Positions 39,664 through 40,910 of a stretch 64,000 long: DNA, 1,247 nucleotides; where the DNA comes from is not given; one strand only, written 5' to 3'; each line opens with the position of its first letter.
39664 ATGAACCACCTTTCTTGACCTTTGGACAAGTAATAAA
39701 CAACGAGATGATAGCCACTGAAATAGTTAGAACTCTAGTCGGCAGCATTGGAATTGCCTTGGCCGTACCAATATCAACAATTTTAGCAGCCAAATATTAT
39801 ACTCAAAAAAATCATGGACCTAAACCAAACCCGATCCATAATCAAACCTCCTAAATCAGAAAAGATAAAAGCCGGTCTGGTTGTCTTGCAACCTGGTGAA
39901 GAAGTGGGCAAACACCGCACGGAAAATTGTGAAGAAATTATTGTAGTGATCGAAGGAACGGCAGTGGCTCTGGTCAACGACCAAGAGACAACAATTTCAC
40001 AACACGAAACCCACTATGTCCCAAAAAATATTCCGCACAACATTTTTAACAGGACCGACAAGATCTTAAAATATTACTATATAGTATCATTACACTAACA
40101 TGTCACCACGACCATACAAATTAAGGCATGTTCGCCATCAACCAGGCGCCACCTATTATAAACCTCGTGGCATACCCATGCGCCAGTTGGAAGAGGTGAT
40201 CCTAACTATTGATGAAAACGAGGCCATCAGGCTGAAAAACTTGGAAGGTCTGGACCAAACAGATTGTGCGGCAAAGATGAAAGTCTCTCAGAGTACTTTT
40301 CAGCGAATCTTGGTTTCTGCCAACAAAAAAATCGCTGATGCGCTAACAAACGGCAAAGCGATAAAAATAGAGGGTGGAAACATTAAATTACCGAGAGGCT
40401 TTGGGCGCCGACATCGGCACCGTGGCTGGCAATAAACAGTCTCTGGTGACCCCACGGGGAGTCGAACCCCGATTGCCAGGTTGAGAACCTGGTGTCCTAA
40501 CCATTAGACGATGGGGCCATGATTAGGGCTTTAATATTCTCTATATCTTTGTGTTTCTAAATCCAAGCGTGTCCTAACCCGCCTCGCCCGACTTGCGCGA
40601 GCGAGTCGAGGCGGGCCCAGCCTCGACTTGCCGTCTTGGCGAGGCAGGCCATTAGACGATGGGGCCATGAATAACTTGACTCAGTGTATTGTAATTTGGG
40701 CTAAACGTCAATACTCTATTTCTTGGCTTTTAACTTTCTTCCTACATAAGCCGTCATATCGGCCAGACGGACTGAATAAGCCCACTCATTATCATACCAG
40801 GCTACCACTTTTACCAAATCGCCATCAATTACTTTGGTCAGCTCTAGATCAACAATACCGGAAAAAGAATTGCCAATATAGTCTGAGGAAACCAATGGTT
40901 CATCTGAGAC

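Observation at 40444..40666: tRNA-Glu locus: a 5' tRNA fragment with two tandem hairpin elements, 51 nt upstream of the intact gene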

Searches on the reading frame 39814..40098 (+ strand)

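Call 89: search_protein_families(library=pfam, proteins=[window:39814-40098:+], max_evalue=0.001)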
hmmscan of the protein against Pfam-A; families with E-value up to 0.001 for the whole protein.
window:39814-40098:+ (94 aa): 3 families
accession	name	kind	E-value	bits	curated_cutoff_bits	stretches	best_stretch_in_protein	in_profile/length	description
PF07883.17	Cupin_2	-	2.7e-14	53.1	27.2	1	22-90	2-69/70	Cupin domain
PF01050.24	MannoseP_isomer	-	2.9e-05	24.6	23.6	1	16-81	26-91/116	Mannose-6-phosphate isomerase C-terminal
PF11699.14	CENP-C_C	-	0.00029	21.5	29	1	17-89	11-83/85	Mif2/CENP-C like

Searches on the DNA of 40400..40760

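Call 44: search_rna_families(source=window, start=40400, end=40760, threshold=evalue, max_evalue=10)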
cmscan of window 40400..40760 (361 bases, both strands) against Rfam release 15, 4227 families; matches with E-value up to 10: 4.
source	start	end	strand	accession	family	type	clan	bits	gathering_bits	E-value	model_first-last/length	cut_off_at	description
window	40447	40518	-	RF00005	tRNA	Gene; tRNA;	CL00001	63.8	29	9e-14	1-71/71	no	tRNA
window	40448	40518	-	RF01684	mascRNA-menRNA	Gene;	-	26.6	42.5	0.0021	1-56/56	no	MALAT1-associated small cytoplasmic RNA/MEN beta RNA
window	40446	40518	+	RF04354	Plastid-ycf2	Cis-reg;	-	26.1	65.7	0.0023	1-75/75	no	Plastid-ycf2 5UTR RNA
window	40444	40512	-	RF00233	Tymo_tRNA-like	Cis-reg;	-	19.5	40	0.065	1-84/84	no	Tymovirus/Pomovirus/Furovirus tRNA-like 3' UTR element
